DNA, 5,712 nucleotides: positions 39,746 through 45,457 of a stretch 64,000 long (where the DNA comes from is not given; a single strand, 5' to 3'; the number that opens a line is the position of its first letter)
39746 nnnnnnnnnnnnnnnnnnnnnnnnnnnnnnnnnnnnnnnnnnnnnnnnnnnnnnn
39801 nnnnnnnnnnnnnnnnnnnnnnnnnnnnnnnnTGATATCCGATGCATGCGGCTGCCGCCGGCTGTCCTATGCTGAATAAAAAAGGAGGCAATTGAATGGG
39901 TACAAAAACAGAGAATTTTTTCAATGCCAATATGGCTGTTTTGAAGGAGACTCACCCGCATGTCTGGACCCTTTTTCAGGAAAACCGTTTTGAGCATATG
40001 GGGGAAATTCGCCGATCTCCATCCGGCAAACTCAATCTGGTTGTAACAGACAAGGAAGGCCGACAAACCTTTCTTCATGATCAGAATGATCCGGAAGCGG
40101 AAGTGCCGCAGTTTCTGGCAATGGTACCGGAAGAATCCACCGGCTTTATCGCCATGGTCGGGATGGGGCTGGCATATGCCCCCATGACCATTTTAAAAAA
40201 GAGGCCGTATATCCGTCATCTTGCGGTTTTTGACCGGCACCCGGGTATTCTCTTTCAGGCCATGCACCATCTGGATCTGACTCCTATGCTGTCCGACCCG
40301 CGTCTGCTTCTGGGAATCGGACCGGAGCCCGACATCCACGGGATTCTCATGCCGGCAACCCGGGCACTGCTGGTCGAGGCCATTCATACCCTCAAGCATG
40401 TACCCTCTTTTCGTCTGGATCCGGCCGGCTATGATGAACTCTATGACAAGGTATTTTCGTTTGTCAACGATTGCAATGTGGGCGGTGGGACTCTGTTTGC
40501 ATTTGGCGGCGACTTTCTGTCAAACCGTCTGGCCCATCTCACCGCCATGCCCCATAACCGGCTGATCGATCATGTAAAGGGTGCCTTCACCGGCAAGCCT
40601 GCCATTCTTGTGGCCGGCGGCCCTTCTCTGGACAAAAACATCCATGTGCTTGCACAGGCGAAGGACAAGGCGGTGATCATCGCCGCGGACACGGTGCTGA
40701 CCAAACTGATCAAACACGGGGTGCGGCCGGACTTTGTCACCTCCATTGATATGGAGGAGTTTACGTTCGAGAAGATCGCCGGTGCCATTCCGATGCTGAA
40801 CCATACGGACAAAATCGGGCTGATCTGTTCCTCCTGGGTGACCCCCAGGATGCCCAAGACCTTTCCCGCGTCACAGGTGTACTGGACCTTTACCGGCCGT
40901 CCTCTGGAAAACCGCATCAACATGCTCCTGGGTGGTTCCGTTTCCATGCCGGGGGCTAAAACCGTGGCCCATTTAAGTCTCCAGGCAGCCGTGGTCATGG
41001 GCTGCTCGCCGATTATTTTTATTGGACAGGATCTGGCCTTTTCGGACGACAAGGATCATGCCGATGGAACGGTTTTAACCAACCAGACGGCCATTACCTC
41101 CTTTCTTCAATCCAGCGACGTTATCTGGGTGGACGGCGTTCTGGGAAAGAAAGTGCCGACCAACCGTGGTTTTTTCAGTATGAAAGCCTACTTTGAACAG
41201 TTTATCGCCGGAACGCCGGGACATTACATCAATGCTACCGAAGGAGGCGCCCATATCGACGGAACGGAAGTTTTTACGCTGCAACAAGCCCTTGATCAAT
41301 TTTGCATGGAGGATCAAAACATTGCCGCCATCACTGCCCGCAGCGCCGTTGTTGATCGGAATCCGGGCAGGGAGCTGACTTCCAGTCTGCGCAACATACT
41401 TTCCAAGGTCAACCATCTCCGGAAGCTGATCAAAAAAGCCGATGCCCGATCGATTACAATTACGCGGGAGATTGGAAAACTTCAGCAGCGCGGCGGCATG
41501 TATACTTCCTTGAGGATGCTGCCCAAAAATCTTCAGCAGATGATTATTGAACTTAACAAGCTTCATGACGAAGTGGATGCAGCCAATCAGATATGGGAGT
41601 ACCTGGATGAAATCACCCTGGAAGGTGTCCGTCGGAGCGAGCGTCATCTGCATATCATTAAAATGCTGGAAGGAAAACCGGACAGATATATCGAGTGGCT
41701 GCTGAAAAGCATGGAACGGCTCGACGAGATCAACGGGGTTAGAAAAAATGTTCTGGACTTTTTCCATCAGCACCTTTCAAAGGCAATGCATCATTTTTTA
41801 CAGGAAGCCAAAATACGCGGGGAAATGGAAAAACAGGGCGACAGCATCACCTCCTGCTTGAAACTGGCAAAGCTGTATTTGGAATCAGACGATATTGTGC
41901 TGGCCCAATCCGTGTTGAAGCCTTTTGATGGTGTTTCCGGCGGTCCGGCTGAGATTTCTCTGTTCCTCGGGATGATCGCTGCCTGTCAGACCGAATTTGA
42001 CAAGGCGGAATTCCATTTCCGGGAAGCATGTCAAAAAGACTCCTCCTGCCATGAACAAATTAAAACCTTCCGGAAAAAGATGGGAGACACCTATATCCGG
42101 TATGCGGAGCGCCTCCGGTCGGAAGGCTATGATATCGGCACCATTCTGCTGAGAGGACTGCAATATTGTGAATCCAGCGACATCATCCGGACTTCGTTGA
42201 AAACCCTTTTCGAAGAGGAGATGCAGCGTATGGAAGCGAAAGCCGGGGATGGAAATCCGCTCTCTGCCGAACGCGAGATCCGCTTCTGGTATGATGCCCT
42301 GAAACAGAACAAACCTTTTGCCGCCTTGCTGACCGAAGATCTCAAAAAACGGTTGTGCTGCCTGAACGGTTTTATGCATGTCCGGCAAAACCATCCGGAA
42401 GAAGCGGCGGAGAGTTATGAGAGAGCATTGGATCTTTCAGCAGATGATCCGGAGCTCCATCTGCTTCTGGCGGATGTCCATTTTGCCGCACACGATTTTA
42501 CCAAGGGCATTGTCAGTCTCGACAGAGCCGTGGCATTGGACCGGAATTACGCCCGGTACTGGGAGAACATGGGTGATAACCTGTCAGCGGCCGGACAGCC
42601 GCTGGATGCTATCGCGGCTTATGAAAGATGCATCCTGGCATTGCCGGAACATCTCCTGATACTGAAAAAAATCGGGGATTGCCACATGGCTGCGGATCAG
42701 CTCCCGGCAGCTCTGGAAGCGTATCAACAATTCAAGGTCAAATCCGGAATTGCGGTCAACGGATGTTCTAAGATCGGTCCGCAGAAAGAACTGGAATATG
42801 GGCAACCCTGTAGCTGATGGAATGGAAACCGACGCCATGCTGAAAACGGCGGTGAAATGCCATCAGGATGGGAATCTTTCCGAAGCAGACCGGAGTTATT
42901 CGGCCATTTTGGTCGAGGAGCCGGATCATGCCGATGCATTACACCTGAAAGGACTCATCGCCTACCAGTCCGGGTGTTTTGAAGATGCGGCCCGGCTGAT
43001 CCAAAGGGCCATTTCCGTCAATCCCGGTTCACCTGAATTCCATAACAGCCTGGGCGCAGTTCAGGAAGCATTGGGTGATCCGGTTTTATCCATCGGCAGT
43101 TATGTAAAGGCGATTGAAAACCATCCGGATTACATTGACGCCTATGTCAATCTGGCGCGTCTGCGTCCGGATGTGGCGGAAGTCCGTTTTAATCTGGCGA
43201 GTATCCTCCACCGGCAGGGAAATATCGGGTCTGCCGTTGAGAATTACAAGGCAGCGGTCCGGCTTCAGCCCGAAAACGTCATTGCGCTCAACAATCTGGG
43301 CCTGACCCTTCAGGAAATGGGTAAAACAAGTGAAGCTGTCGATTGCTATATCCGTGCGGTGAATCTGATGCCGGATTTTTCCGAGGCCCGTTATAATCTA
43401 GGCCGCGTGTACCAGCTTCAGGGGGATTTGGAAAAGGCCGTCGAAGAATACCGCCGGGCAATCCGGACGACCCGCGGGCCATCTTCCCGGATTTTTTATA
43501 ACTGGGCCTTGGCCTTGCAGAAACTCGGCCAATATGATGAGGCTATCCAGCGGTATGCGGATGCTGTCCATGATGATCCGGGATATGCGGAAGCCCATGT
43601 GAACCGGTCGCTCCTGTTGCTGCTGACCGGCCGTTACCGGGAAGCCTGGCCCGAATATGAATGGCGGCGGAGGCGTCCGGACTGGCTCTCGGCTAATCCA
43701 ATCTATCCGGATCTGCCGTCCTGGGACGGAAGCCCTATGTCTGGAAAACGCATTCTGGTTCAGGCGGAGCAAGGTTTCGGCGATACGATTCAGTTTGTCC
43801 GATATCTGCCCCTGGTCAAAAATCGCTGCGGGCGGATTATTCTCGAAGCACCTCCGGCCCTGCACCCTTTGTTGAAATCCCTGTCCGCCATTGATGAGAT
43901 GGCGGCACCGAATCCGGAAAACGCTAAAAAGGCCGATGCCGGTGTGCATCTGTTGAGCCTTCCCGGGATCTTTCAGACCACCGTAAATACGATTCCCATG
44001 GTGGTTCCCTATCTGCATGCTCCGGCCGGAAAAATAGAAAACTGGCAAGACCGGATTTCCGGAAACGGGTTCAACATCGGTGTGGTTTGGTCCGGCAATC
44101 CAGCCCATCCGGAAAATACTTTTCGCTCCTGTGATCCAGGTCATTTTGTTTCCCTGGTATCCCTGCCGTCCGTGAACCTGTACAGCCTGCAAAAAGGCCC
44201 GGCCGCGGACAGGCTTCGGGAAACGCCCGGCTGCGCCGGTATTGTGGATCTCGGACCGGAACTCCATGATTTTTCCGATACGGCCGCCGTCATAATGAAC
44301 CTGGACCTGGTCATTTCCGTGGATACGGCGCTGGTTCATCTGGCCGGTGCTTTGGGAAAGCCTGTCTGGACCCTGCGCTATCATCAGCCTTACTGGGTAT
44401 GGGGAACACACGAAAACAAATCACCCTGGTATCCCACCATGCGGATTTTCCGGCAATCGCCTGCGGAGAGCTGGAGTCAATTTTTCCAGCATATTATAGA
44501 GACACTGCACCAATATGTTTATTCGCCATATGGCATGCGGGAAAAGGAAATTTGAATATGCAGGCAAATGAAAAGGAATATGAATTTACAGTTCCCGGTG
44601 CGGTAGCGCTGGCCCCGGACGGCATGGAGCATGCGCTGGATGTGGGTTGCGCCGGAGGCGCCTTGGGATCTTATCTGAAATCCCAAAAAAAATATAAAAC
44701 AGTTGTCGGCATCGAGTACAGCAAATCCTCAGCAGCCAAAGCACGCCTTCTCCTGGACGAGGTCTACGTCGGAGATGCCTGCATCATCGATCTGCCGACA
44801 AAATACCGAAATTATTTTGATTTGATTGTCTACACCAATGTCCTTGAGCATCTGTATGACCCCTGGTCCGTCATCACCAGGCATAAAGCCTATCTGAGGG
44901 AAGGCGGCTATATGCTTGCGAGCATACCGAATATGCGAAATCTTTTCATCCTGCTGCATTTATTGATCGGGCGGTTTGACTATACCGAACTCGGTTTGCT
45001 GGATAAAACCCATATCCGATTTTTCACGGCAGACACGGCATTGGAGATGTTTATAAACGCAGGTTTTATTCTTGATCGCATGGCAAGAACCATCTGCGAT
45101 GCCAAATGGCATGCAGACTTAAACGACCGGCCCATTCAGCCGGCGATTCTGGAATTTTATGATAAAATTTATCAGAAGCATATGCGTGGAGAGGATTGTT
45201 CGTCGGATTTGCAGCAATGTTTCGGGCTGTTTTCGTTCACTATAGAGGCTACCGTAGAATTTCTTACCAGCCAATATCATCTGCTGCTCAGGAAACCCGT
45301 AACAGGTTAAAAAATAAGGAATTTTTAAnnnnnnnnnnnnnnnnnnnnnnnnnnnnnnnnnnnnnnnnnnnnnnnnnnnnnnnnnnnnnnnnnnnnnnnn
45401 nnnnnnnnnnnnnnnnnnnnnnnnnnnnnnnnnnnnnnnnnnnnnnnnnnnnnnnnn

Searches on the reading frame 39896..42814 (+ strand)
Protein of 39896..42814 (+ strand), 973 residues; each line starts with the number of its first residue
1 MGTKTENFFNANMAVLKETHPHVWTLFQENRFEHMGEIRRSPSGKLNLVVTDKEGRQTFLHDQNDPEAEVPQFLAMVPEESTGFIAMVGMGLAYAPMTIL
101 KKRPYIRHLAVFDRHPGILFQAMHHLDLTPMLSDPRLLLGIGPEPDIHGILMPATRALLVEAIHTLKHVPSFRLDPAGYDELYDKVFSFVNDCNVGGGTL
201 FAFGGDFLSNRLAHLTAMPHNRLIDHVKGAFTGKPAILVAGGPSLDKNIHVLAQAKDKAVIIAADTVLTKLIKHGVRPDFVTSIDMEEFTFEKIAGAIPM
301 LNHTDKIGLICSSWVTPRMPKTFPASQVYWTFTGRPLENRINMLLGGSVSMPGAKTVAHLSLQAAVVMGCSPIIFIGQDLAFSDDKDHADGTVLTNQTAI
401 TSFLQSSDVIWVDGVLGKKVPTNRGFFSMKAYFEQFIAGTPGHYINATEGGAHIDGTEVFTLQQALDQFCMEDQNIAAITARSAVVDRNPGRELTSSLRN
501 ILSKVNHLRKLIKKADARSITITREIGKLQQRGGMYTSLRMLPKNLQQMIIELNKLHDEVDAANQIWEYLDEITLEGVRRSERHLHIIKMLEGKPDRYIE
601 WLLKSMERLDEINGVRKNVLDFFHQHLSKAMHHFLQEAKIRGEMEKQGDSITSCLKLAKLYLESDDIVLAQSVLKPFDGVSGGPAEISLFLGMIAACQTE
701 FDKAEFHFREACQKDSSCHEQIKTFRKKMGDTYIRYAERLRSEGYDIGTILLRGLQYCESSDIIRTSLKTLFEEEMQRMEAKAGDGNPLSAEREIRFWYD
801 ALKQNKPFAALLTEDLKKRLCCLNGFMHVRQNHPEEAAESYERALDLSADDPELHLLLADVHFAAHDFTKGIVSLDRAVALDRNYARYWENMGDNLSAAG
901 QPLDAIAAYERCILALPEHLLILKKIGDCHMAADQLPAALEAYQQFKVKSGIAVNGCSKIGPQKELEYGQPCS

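Call 7: search_protein_families(library=pfam, proteins=[window:39896-42814:+], max_evalue=0.001)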
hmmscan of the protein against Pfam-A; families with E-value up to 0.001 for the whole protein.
window:39896-42814:+ (973 aa): 12 families
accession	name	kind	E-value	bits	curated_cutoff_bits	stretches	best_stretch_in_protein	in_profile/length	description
PF01973.23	MptE-like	-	5.3e-38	130.9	34.6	1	213-384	5-170/171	6-hydroxymethylpterin diphosphokinase MptE-like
PF07719.23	TPR_2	-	5.2e-17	60.9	27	0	821-848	4-31/34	Tetratricopeptide repeat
PF13432.12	TPR_16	-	3.4e-13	50.2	32.7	2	828-884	7-63/65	Tetratricopeptide repeat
PF14559.12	TPR_19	-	4.5e-12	46.5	25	1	830-889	3-62/68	Tetratricopeptide repeat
PF13414.12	TPR_11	-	2.1e-10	40.5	26.8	1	835-863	11-39/42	TPR repeat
PF00515.34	TPR_1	-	3.4e-10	39.7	27.8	0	825-848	8-31/34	Tetratricopeptide repeat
PF13428.12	TPR_14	-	2.4e-08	34.3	23.5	0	828-860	11-43/44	Tetratricopeptide repeat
PF13424.12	TPR_12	-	3.6e-08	33.9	30.1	0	855-913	6-72/77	Tetratricopeptide repeat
PF13181.12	TPR_8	-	1.5e-06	28.3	25.7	0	825-850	8-33/34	Tetratricopeptide repeat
PF13371.12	TPR_9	-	7.1e-05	23.2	35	0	825-857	36-68/73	Tetratricopeptide repeat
PF25063.1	ARM_TT21_C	-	0.00031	21.1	35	0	627-714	71-158/209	Tetratricopeptide repeat protein 21 C-terminal ARM domain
PF20157.4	Maf_flag10_N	-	0.00042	20.3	23.5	0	9-58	2-46/228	Glycosyltransferase Maf N-terminal domain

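Call 73: search_protein_families(library=ncbifam, proteins=[window:39896-42814:+], max_evalue=0.00001)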
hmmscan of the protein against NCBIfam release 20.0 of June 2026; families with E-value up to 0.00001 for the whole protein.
window:39896-42814:+ (973 aa): 3 families
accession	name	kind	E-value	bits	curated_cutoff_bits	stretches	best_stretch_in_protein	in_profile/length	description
NF050051.1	FlagModPseD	domain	3.7e-30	105.1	670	1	214-572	210-559/640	flagellin modification protein PseD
TIGR02917.1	PEP_TPR_lipo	equivalog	2e-14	52.5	312.2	1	828-945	543-660/899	XrtA/PEP-CTERM system TPR-repeat protein PrsT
TIGR02552.1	LcrH_SycD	equivalog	2.2e-08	33.9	104.8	0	827-885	61-119/136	SycD/LcrH family type III secretion system chaperone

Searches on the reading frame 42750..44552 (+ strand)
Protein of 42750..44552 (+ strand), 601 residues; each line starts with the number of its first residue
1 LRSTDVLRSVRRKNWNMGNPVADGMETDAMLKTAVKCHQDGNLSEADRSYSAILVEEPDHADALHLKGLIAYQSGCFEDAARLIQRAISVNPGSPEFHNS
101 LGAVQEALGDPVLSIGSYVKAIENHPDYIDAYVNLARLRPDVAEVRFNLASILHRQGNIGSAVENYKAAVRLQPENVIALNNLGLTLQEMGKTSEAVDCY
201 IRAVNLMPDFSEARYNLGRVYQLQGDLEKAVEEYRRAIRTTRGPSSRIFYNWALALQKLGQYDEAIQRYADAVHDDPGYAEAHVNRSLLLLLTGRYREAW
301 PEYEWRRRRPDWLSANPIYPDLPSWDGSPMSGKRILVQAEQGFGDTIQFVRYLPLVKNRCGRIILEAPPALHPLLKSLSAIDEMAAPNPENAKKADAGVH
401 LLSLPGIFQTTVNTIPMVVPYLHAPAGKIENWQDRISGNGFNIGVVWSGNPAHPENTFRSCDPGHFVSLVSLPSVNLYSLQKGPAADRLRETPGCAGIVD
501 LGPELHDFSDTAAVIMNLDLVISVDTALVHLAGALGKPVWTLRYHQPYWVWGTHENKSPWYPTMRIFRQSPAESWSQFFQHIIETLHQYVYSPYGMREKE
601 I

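Call 7: search_protein_families(library=pfam, proteins=[window:42750-44552:+], max_evalue=0.001)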
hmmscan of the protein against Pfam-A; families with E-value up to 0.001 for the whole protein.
window:42750-44552:+ (601 aa): 28 families (the best 25 are shown)
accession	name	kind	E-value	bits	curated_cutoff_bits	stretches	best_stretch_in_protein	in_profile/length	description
PF07719.23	TPR_2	-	2.3e-39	130.7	27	4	212-239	2-29/34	Tetratricopeptide repeat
PF13414.12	TPR_11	-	1.4e-37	127.5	26.8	4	152-191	3-42/42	TPR repeat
PF00515.34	TPR_1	-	6.3e-37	124.4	27.8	3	178-210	2-34/34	Tetratricopeptide repeat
PF13431.12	TPR_17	-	8.9e-37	122.7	24.4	2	166-197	2-33/34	Tetratricopeptide repeat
PF13432.12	TPR_16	-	1.8e-34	118.2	32.7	4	183-239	3-59/65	Tetratricopeptide repeat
PF13181.12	TPR_8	-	3.7e-26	89.5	25.7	2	212-239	2-29/34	Tetratricopeptide repeat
PF14559.12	TPR_19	-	2.2e-23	82.8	25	2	259-299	4-44/68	Tetratricopeptide repeat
PF13424.12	TPR_12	-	5.3e-23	81.4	30.1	2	178-239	4-73/77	Tetratricopeptide repeat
PF13428.12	TPR_14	-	3.5e-21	74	23.5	0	249-284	4-39/44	Tetratricopeptide repeat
PF13176.12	TPR_7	-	3e-20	70.9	27.9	1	215-247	3-35/36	Tetratricopeptide repeat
PF13174.12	TPR_6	-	1.9e-16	59.9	26.3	0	212-239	1-28/33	Tetratricopeptide repeat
PF13371.12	TPR_9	-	7.8e-16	58.3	35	1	49-95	17-63/73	Tetratricopeptide repeat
PF12895.13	ANAPC3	-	1e-12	48.6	27.2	1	202-268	14-78/82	Anaphase-promoting complex, cyclosome, subunit 3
PF13374.12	TPR_10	-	1.8e-11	44.1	27.5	0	179-204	4-29/42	Tetratricopeptide repeat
PF24575.1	TPR_Slam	-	1.1e-10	42.3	35.2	0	146-187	50-91/104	Surface lipoprotein assembly modifier, N-terminal TPR repeats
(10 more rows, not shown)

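Call 73: search_protein_families(library=ncbifam, proteins=[window:42750-44552:+], max_evalue=0.00001)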
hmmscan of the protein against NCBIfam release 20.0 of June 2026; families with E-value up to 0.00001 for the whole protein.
window:42750-44552:+ (601 aa): 23 families
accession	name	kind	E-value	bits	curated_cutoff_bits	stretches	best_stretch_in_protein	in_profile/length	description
NF033762.1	social_mot_Tgl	equivalog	3e-30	105.4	225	1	142-238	30-127/252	social motility TPR repeat lipoprotein Tgl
NF040959.1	MamA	equivalog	5.1e-29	101.2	200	3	182-295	76-188/204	magnetosome protein MamA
TIGR02917.1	PEP_TPR_lipo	equivalog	1.5e-26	92.6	312.2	3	203-303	48-148/899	XrtA/PEP-CTERM system TPR-repeat protein PrsT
NF033758.1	gliding_GltE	equivalog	8.3e-26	90.9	225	1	140-238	83-181/411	adventurous gliding motility TPR repeat lipoprotein GltE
TIGR02521.1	type_IV_pilW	equivalog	6e-21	75.1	154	1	141-303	29-192/234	type IV pilus biogenesis/stability protein PilW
TIGR02552.1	LcrH_SycD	equivalog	1.1e-17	64.1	104.8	1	153-242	28-117/136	SycD/LcrH family type III secretion system chaperone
NF002725.1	PRK02603.1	equivalog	2.8e-17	63.2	143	0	116-195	49-124/173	photosystem I assembly protein Ycf3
NF047371.1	FlcA_CTERM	equivalog_domain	1.4e-15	56.8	300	0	36-124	448-536/646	periplasmic flagellar collar protein FlcA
NF033920.0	C39_PA2778_fam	equivalog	3.6e-15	56.1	150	1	128-207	175-254/255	PA2778 family cysteine peptidase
NF047558.1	TPR_END_plus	domain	9.8e-12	44.6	32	0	213-239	1-27/56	TPR end-of-group domain-containing protein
NF047507.1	TPR_BatC_Lepto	exception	4e-11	42.8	175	0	212-240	97-125/214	TPR repeat-containing protein BatC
TIGR02795.1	tol_pal_ybgF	equivalog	6.3e-10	39.7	90.1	0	211-283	39-113/119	tol-pal system protein YbgF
NF040561.1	PrimPol_Msp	equivalog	2.4e-09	36.3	200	0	147-234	29-111/515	CRISPR-associated primase-polymerase type A1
TIGR00990.1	3a0801s09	subfamily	1.2e-08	34.1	757.25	0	156-299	412-561/615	mitochondrial import receptor subunit TOM70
NF052230.1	T9SS_PorE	exception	7.5e-08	31.1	600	0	118-191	66-139/648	PorE family type IX secretion system protein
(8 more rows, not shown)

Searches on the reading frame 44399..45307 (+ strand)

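Call 7: search_protein_families(library=pfam, proteins=[window:44399-45307:+], max_evalue=0.001)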
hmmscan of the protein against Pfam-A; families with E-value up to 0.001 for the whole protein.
window:44399-45307:+ (303 aa): 6 families
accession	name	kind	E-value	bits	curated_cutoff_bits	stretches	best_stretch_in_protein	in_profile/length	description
PF13489.12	Methyltransf_23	-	2.4e-13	50.6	27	1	79-223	26-159/164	Methyltransferase domain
PF08242.18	Methyltransf_12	-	4.8e-12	46.9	30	1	80-171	1-97/98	Methyltransferase domain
PF08241.18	Methyltransf_11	-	5.3e-12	46.6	21.2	1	80-173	1-94/95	Methyltransferase domain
PF13847.12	Methyltransf_31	-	7.4e-10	39.1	27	1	77-182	5-118/145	Methyltransferase domain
PF13649.12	Methyltransf_25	-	6.7e-08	33.6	27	1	80-170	2-97/97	Methyltransferase domain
PF07021.18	MetW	-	4.9e-05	23.5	21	1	78-190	16-123/193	Methionine biosynthesis protein MetW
